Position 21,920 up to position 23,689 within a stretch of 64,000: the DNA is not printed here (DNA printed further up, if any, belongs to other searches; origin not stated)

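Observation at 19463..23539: Orphan sigma54 response regulator with its target: sigma54 promoter and palindromic UAS upstream of a STAS-less SulP permease, divergent from a beta-carbonic anhydrase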

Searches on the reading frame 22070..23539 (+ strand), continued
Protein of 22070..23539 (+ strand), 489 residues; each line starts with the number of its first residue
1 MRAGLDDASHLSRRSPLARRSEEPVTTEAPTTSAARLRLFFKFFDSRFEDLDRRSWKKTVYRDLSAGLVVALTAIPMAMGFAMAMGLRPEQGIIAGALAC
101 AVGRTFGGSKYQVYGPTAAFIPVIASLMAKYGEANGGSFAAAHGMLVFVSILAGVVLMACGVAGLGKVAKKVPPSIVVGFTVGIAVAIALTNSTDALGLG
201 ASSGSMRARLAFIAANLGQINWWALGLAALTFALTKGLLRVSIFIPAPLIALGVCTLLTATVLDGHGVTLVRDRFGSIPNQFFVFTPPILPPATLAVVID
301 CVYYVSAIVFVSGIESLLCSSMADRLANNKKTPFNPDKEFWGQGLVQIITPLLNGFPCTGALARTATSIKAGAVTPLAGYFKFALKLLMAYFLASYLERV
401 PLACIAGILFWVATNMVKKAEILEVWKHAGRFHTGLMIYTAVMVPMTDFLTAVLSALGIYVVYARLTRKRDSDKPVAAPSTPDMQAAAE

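Call 31: find_related_loci(query=window:22142-23539:+, collection=metagenome_contigs, flank=5000)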
Query window:22142-23539:+ (465 aa) in metagenome_contigs; peptide patterns used: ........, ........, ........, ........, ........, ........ (x = any residue, [..] = any of these).
378 stretches matched a pattern; 240 encode a relative of the query (tblastn E <= 1e-3); the best 80 are kept; 80 distinct loci.
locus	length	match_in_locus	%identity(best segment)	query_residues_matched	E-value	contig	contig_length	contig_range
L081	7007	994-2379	82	6-465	0e+0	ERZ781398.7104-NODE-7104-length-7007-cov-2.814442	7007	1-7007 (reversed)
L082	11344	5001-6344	80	6-453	0e+0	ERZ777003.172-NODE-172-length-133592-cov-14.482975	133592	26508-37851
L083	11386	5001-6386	82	6-465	0e+0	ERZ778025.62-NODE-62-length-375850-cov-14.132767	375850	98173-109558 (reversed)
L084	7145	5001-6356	70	8-465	0e+0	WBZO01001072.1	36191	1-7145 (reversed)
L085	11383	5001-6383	67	6-456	0e+0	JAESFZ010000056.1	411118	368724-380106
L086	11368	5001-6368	69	8-465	0e+0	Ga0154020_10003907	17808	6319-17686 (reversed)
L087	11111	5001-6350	68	12-457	0e+0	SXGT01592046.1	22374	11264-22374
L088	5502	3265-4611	68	3-442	0e+0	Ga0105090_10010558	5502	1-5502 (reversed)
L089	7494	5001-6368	69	8-464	0e+0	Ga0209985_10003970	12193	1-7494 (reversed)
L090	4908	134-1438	72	11-446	0e+0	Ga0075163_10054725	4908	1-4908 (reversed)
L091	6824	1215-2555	68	12-451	0e+0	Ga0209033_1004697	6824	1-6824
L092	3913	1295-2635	68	12-451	0e+0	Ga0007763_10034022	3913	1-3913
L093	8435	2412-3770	67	2-445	0e+0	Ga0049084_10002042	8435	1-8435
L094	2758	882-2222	68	12-451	0e+0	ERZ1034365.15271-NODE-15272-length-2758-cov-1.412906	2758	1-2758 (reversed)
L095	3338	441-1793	67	4-445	0e+0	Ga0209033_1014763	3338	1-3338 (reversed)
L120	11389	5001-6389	66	12-456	0e+0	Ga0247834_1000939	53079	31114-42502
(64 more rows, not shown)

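Call 33: find_encoding_contigs(protein=P0002, flank=5000, max_places=2)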
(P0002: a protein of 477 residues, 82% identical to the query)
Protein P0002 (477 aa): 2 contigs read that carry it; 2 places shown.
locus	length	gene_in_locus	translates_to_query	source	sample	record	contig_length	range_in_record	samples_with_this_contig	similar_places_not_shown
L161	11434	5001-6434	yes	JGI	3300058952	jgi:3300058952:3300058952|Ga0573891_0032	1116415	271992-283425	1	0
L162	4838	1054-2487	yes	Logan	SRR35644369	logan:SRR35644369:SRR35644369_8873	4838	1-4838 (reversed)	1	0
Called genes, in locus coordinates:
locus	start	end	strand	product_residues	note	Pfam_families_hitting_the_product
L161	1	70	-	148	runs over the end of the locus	PF12802:MarR_2, PF13412:HTH_24 (weak)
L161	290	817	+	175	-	PF00578:AhpC-TSA, PF08534:Redoxin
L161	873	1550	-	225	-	PF00484:Pro_CA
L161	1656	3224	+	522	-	PF00672:HAMP (weak), PF00512:HisKA, PF02518:HATPase_c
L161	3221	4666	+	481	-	PF00072:Response_reg, PF00004:AAA (faint), PF00158:Sigma54_activat, PF14532:Sigma54_activ_2, PF07728:AAA_5, PF25601:AAA_lid_14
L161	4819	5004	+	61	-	-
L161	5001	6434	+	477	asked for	PF00916:Sulfate_transp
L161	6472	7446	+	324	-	PF01791:DeoC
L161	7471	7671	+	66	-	-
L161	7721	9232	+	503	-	PF00171:Aldedh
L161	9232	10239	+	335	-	PF00171:Aldedh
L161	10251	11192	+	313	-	PF00515:TPR_1 (faint), PF07719:TPR_2 (faint), PF13371:TPR_9 (weak), PF13414:TPR_11, PF13432:TPR_16, PF14559:TPR_19 (weak), PF13431:TPR_17 (weak), PF08308:PEGA, +1 more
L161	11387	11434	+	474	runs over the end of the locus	PF00069:Pkinase, PF07714:PK_Tyr_Ser-Thr, PF03109:ABC1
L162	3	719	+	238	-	?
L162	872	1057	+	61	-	-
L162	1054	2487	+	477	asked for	PF00916:Sulfate_transp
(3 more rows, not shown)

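Call 34: find_encoding_contigs(protein=P0013, flank=5000, max_places=2)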
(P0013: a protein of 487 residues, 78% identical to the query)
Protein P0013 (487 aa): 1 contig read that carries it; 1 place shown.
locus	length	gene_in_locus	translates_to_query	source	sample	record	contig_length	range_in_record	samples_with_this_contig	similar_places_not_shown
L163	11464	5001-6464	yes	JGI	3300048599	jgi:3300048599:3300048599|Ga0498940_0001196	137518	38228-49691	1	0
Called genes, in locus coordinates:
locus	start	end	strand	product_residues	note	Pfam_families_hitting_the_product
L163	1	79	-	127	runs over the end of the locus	PF12802:MarR_2, PF09339:HTH_IclR (faint), PF13412:HTH_24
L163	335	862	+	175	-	PF00578:AhpC-TSA, PF08534:Redoxin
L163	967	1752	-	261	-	PF00484:Pro_CA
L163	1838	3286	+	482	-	PF00672:HAMP, PF00512:HisKA, PF02518:HATPase_c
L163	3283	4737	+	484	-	PF00072:Response_reg, PF00158:Sigma54_activat, PF14532:Sigma54_activ_2, PF07728:AAA_5, PF25601:AAA_lid_14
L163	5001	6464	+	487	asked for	PF00916:Sulfate_transp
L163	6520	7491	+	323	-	PF01791:DeoC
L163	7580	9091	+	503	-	PF00171:Aldedh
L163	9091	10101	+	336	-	PF00171:Aldedh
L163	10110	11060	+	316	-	PF00515:TPR_1 (faint), PF07719:TPR_2 (faint), PF13432:TPR_16, PF14559:TPR_19 (weak), PF13414:TPR_11 (weak), PF08308:PEGA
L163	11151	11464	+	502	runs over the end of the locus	PF00069:Pkinase, PF07714:PK_Tyr_Ser-Thr, PF01636:APH (faint), PF03109:ABC1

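Call 35: find_encoding_contigs(protein=P0010, flank=5000, max_places=2)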
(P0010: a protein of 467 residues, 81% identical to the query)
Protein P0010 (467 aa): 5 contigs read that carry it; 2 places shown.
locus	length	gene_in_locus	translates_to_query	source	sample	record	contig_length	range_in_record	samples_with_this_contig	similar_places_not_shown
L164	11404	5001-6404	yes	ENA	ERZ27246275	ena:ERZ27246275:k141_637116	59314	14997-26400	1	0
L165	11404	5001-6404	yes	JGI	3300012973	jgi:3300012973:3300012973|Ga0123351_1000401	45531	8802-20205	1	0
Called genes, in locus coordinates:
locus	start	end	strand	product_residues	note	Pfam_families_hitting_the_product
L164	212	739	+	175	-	PF00578:AhpC-TSA, PF08534:Redoxin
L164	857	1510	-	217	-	PF00484:Pro_CA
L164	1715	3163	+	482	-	PF00672:HAMP, PF00512:HisKA, PF02518:HATPase_c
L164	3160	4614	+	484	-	PF00072:Response_reg, PF02954:HTH_8 (faint), PF00158:Sigma54_activat, PF14532:Sigma54_activ_2, PF07728:AAA_5, PF25601:AAA_lid_14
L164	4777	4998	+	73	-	-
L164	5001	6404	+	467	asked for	PF00916:Sulfate_transp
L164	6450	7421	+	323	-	PF01791:DeoC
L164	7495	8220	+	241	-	-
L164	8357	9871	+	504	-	PF00171:Aldedh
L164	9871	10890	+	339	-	PF00171:Aldedh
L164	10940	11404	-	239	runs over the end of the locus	PF00977:His_biosynth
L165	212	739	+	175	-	PF00578:AhpC-TSA, PF08534:Redoxin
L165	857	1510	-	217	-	PF00484:Pro_CA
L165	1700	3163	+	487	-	PF00672:HAMP, PF00512:HisKA, PF02518:HATPase_c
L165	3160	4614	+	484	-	PF00072:Response_reg, PF02954:HTH_8 (faint), PF00158:Sigma54_activat, PF14532:Sigma54_activ_2, PF07728:AAA_5, PF25601:AAA_lid_14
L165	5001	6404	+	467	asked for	PF00916:Sulfate_transp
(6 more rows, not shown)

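Call 36: find_encoding_contigs(protein=P0018, flank=5000, max_places=2)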
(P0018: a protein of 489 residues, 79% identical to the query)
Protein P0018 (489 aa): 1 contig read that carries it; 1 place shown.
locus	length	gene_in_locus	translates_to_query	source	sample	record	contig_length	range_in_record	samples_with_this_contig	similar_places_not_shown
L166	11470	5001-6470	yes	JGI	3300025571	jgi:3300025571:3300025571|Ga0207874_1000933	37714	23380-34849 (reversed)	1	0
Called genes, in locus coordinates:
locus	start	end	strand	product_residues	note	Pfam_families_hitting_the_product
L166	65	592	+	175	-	PF00578:AhpC-TSA, PF08534:Redoxin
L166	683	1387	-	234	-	PF00484:Pro_CA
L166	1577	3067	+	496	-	PF00672:HAMP, PF00512:HisKA, PF02518:HATPase_c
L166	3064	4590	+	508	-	PF00072:Response_reg, PF00158:Sigma54_activat, PF14532:Sigma54_activ_2, PF07728:AAA_5, PF25601:AAA_lid_14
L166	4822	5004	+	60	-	-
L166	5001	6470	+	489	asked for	PF00916:Sulfate_transp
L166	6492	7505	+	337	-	PF01791:DeoC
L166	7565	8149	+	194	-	-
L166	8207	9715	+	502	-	PF00171:Aldedh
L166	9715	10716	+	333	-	PF00171:Aldedh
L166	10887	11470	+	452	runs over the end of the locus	PF00069:Pkinase, PF07714:PK_Tyr_Ser-Thr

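Call 41: search_protein_families(library=ncbifam, proteins=[window:22142-23539:+, L001:1660-3123:+], max_evalue=0.001)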
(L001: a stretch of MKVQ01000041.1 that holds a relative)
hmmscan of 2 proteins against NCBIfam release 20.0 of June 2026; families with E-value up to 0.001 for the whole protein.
window:22142-23539:+ (465 aa): 3 families
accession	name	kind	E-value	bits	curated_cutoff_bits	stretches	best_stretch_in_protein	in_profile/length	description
NF008660.1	PRK11660.1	equivalog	5.3e-54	183.5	614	1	31-430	24-431/572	C4-dicarboxylic acid transporter DauA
TIGR00815.1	sulP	subfamily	1e-46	159.6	380.45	1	32-435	11-416/565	sulfate permease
NF050096.1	BicarbTportBicA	equivalog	4.7e-33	114.5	880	1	37-438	13-400/547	bicarbonate transporter BicA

L001:1660-3123:+ (487 aa): 80 families (the best 25 are shown)
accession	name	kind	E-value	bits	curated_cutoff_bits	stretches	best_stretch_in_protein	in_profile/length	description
NF008312.0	PRK11100.1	equivalog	8.2e-35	120.5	356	1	184-473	185-466/477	two-component system sensor histidine kinase CreC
NF040691.1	MtrAB_MtrB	equivalog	1.3e-34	120.2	450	1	165-484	176-495/507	MtrAB system histidine kinase MtrB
NF012163.2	BaeS_SmeS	equivalog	6.3e-31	107.8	500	1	182-467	166-443/457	sensor histidine kinase efflux regulator BaeS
NF033092.0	HK_WalK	equivalog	1.6e-30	106.3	725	1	253-480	368-593/594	cell wall metabolism sensor histidine kinase WalK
NF008468.0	PRK11360.1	equivalog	7.3e-28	97.3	646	1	244-485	381-612/616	two-component system sensor histidine kinase AtoS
TIGR01386.1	cztS_silS_copS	subfamily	2.9e-27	95.8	292.55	1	165-480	148-457/457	heavy metal sensor histidine kinase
NF007837.0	PRK10549.1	equivalog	5.4e-27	94.6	603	1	179-482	163-459/466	envelope stress sensor histidine kinase BaeS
TIGR02956.1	TMAO_torS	equivalog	1.4e-26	93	676.5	1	253-483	460-684/967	TMAO reductase system sensor histidine kinase/response regulator TorS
TIGR02966.1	phoR_proteo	equivalog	2.5e-26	92.5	334.2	1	250-477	107-331/333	phosphate regulon sensor histidine kinase PhoR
NF007004.0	PRK09467.1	equivalog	5.8e-26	91.3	415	1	191-481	166-436/440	two-component system sensor histidine kinase EnvZ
NF045900.1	HisKinCpxALeg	equivalog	9.7e-26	90.5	800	1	203-466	174-435/451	two-component system sensor histidine kinase CpxA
NF007007.0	PRK09470.1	equivalog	8.4e-25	87.6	486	1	199-466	186-443/463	envelope stress sensor histidine kinase CpxA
NF011874.0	PRK15347.1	equivalog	9.8e-25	86.7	852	1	241-481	382-614/921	two component system sensor kinase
NF046044.1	PnpS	equivalog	1.9e-24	86.4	400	1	253-480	166-390/390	two-component system histidine kinase PnpS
NF007793.0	PRK10490.1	equivalog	8.3e-24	83.6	1123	1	254-483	661-884/895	two-component system sensor histidine kinase KdpD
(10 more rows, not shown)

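Call 42: search_solved_structures(query=window:22142-23539:+, max_evalue=0.001)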
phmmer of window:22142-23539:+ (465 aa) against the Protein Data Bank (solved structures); distinct sequences matched with E-value up to 0.001: 14.
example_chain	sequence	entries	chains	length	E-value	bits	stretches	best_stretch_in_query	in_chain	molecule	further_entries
6ki1_A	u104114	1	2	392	2.1e-18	69.6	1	36-428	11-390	Low affinity sulfate transporter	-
7lhv_A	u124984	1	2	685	2.1e-16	63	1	28-408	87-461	Sulfate transporter 4.1, chloroplastic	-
9iar_B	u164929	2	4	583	1.5e-15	60.1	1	38-390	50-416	Sodium-independent sulfate anion transporter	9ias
7v73_A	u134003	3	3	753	4.6e-15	58.6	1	15-403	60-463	Prestin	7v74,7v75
9nf7_A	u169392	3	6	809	2.2e-14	56.4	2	36-169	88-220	Sulfate transporter | Probable Sulfate permease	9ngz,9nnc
5iof_A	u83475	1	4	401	3.7e-14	55.6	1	29-423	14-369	Sulphate transporter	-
5da0_A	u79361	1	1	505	1.1e-13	54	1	29-423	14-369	Sulphate transporter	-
7sun_A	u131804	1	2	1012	2.8e-07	32.9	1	25-409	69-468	Prestin, Enhanced Yellow Fluorescent Protein chimera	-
7lgu_A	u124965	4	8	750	5e-07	32.1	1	25-410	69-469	Prestin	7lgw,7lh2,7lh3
7s8x_A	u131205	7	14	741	1.3e-06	30.7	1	26-409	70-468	Prestin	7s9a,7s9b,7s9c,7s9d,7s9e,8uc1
8tnw_A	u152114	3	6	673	1.9e-05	26.9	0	125-412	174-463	Sulfate transporter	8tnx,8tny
7xlm_A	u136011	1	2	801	3.4e-05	26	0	125-412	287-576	Sulfate transporter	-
8opq_A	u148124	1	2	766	3.9e-05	25.9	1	36-438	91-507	Solute carrier family 26 member 6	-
9u9f_A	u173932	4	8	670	0.00017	23.8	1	9-452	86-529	SULTR-like phosphorus distribution transporter | Os06g0143700 protein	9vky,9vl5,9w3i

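Call 45: search_protein_families(library=pfam, proteins=[L049:2321-3016:+, L049:3013-4389:+, L049:4495-4977:+, L049:4983-6368:+, L024:934-2319:-, L024:2306-2986:-, L024:4301-4945:+, L024:4989-7304:+], max_evalue=0.0001)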
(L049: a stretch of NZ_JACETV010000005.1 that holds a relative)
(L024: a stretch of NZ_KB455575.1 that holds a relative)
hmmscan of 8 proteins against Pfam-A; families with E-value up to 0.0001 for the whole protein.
L049:2321-3016:+ (231 aa): 2 families
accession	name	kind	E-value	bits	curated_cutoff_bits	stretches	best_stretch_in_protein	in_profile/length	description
PF00072.30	Response_reg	-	3.1e-25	88.9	30.2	1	4-114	1-111/111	Response regulator receiver domain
PF00486.34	Trans_reg_C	-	9.7e-25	86.9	26.2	1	155-228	3-77/77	Transcriptional regulatory protein, C terminal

L049:3013-4389:+ (458 aa): 3 families
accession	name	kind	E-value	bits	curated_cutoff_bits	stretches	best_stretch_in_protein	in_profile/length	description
PF02518.31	HATPase_c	-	3.8e-23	82.5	26.4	1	347-454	2-110/111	Histidine kinase-, DNA gyrase B-, and HSP90-like ATPase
PF00512.31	HisKA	-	4e-14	52.8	26.9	1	232-293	2-62/66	His Kinase A (phospho-acceptor) domain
PF00672.30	HAMP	-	2.6e-06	28.1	25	1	180-226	7-52/53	HAMP domain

L049:4495-4977:+ (160 aa): 0 families

L049:4983-6368:+ (461 aa): 2 families
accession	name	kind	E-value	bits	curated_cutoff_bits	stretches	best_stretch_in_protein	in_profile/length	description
PF00916.26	Sulfate_transp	-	1.2e-60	205.7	23.2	1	39-425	3-379/380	Sulfate permease family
PF16983.11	MFS_MOT1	-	6.1e-06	27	30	1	320-401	26-109/111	Molybdate transporter of MFS superfamily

L024:934-2319:- (461 aa): 3 families
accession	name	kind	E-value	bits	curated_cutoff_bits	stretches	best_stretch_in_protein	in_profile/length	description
PF08521.16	2CSK_N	-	4.5e-34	117.9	23.2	1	20-161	2-140/140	Two-component sensor kinase N-terminal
PF02518.31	HATPase_c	-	4.4e-21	75.8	26.4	1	349-454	1-107/111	Histidine kinase-, DNA gyrase B-, and HSP90-like ATPase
PF00512.31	HisKA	-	1.9e-13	50.7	26.9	1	239-301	2-64/66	His Kinase A (phospho-acceptor) domain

L024:2306-2986:- (226 aa): 2 families
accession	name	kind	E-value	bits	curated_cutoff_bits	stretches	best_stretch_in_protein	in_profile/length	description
PF00072.30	Response_reg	-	1.6e-29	102.7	30.2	1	3-112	1-110/111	Response regulator receiver domain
PF00486.34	Trans_reg_C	-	8.7e-17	61.4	26.2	1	146-218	2-77/77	Transcriptional regulatory protein, C terminal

L024:4301-4945:+ (214 aa): 1 family
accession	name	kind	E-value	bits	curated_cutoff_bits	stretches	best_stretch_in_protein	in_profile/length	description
PF00484.24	Pro_CA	-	2.6e-53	180.9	25.7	1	38-190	2-155/156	Carbonic anhydrase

L024:4989-7304:+ (771 aa): 2 families
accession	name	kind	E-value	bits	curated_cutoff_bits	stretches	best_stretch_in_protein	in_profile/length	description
PF00916.26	Sulfate_transp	-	8.7e-59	199.6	23.2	1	32-417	4-379/380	Sulfate permease family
PF00582.32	Usp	-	3.5e-24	86.4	24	2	610-745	2-141/141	Universal stress protein family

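Call 59: find_encoding_contigs(protein=P0023, flank=6000, max_places=2)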
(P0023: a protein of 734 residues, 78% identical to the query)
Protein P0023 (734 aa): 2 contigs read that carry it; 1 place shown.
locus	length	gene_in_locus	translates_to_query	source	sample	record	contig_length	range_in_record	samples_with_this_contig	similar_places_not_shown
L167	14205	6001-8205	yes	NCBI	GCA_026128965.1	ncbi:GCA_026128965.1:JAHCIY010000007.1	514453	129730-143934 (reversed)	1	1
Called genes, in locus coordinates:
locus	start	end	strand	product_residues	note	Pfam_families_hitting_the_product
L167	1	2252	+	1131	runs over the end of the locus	PF13191:AAA_16 (faint), PF05729:NACHT (faint), PF13521:AAA_28 (faint), PF00004:AAA, PF07724:AAA_2, PF07728:AAA_5, PF13401:AAA_22 (weak), PF10431:ClpB_D2-small (weak), +3 more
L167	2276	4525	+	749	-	PF01078:Mg_chelatase (faint), PF13191:AAA_16 (weak), PF13173:AAA_14 (faint), PF13238:AAA_18 (faint), PF07724:AAA_2, PF07728:AAA_5, PF00004:AAA (weak), PF10431:ClpB_D2-small, +4 more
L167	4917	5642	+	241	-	-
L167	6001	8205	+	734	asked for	PF00916:Sulfate_transp, PF00132:Hexapep (faint), PF25084:LbH_EIF2B (weak)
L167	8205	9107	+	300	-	PF01145:Band_7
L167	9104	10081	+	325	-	PF01145:Band_7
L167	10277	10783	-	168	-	-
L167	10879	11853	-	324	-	PF00133:tRNA-synt_1 (weak), PF08264:Anticodon_1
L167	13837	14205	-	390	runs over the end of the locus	PF13482:RNase_H_2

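Call 60: find_encoding_contigs(protein=P0001, flank=10000, max_places=2)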
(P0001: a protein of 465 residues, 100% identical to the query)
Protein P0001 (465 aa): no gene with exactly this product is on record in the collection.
